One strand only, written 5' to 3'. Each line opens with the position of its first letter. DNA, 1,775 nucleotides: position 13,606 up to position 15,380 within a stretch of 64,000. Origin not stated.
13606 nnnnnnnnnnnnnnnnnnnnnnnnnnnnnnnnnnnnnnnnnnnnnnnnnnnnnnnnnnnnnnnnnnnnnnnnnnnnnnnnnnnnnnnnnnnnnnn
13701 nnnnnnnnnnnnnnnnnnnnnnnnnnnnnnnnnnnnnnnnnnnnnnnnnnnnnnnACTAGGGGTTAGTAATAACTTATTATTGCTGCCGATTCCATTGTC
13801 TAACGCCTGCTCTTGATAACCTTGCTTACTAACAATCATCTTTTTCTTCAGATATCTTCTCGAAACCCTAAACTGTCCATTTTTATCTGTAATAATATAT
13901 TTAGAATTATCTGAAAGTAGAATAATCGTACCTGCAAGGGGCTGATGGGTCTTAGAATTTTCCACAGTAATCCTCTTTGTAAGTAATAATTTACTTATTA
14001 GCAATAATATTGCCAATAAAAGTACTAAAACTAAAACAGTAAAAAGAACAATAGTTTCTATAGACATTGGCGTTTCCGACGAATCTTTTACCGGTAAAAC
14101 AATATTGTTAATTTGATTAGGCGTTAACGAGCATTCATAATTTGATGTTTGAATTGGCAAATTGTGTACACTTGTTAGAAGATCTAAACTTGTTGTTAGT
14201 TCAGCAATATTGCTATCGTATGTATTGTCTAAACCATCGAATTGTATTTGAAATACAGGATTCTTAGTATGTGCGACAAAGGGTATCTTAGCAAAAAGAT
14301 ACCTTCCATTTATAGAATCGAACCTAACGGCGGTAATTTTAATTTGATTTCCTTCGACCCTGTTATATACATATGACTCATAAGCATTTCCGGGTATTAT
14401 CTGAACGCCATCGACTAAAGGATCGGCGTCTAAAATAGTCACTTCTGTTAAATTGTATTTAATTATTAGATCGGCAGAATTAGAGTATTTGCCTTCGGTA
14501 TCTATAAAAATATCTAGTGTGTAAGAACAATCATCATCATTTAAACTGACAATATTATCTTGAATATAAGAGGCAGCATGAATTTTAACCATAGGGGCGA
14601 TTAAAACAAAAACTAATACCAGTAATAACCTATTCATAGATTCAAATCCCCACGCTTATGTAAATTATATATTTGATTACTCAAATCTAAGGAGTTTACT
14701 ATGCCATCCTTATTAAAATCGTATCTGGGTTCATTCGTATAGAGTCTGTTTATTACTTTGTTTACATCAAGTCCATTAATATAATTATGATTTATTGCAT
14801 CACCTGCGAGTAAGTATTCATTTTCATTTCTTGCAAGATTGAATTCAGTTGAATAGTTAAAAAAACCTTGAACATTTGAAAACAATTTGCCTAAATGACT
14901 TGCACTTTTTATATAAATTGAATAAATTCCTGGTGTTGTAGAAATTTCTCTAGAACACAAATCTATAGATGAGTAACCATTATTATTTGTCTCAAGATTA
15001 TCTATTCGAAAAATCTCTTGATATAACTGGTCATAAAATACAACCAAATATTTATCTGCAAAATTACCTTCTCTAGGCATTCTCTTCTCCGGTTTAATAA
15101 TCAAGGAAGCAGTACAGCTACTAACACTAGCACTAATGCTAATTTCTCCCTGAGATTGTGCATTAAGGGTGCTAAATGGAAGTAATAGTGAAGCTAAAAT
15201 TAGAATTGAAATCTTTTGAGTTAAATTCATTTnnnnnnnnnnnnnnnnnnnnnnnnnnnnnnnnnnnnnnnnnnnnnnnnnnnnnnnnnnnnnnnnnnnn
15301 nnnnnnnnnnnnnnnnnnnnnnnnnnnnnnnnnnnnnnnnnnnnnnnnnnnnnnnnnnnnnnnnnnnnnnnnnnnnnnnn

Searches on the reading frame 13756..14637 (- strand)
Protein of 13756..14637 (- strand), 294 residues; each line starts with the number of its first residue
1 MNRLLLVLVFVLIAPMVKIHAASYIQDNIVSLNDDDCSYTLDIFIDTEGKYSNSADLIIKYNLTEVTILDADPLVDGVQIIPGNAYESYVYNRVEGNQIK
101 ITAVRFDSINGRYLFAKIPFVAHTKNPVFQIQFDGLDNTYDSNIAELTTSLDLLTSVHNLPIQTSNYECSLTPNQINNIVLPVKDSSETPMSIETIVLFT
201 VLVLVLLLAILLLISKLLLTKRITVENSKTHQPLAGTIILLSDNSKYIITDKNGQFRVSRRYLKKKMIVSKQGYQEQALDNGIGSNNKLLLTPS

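Call 21: search_protein_families(library=pfam, proteins=[window:13756-14637:-], max_evalue=0.01)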
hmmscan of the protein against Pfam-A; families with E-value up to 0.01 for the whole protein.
window:13756-14637:- (294 aa): 3 families
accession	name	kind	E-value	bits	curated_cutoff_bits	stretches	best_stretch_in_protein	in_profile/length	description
PF13715.12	CarbopepD_reg_2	-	6.6e-05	23.3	32.2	1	225-284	5-65/88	CarboxypepD_reg-like domain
PF13620.12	CarboxypepD_reg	-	0.0013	19.5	32.3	1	224-278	5-63/82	Carboxypeptidase regulatory-like domain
PF15106.11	TMEM156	-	0.0048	16.7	27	1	166-243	144-222/226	TMEM156 protein family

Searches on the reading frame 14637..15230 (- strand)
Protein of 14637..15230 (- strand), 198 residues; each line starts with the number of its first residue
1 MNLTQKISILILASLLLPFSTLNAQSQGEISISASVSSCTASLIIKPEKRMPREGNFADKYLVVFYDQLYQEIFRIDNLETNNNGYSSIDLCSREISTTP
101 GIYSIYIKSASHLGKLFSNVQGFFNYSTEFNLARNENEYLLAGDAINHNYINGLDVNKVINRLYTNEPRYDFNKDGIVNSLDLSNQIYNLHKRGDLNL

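Call 21: search_protein_families(library=pfam, proteins=[window:14637-15230:-], max_evalue=0.01)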
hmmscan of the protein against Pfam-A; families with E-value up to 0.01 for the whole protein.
window:14637-15230:- (198 aa): 1 family
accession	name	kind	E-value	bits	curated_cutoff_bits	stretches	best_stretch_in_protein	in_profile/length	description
PF00404.24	Dockerin_1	-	0.00048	20.7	22.9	1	144-184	3-50/57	Dockerin type I domain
